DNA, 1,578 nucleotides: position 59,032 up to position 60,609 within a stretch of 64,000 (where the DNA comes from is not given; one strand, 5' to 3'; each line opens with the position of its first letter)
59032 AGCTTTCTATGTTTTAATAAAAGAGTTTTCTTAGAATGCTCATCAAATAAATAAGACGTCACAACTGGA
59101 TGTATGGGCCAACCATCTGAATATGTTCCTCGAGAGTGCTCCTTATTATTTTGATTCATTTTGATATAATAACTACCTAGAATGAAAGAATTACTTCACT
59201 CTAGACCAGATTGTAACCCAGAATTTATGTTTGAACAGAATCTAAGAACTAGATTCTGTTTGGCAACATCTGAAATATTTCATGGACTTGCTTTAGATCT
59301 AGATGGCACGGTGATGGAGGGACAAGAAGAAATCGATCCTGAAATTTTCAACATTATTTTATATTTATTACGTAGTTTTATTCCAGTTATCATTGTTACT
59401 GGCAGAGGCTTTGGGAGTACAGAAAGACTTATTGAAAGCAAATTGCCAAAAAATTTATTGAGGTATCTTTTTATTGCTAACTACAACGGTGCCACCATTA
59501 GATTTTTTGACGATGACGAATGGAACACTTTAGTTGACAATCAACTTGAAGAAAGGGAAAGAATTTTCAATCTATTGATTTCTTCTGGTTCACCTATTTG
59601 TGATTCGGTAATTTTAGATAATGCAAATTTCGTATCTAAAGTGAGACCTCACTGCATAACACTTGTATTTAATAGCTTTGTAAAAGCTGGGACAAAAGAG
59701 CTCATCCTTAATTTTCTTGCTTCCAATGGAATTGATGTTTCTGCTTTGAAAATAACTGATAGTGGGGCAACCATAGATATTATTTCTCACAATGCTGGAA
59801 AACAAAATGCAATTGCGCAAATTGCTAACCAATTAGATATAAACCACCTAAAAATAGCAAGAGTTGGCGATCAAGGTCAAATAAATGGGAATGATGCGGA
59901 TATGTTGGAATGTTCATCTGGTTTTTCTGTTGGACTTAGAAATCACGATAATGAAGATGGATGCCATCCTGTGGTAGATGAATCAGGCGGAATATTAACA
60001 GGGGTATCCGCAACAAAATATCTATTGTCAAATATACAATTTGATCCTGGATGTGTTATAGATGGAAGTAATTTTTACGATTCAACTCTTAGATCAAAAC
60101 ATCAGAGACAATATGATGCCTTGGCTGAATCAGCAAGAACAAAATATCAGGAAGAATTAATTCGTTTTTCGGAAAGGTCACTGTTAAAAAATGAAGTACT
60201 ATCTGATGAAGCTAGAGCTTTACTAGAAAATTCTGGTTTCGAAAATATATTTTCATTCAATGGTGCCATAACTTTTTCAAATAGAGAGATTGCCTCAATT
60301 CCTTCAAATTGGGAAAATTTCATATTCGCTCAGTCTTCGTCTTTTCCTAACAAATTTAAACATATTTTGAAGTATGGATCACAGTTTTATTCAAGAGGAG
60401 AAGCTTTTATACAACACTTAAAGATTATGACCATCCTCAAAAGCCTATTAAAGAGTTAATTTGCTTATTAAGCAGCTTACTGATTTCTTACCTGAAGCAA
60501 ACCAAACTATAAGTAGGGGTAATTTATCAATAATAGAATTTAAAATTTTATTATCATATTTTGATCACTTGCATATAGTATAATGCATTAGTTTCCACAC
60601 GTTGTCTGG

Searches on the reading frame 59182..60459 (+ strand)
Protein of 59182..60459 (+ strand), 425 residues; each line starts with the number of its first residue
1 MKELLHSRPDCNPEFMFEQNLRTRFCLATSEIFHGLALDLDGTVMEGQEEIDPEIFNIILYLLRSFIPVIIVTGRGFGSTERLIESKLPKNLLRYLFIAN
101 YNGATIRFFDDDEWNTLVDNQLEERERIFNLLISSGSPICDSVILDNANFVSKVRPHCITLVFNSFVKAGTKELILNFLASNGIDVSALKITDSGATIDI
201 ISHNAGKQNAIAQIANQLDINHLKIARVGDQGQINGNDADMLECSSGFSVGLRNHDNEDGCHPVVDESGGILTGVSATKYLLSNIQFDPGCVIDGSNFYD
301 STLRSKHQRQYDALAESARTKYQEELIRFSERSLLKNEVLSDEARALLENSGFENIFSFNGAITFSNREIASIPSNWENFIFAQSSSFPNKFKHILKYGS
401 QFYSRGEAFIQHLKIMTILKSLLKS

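Call 26: find_encoding_contigs(protein=window:59182-60459:+, flank=3000, max_places=6)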
Protein window:59182-60459:+ (425 aa): no gene with exactly this product is on record in the collection.
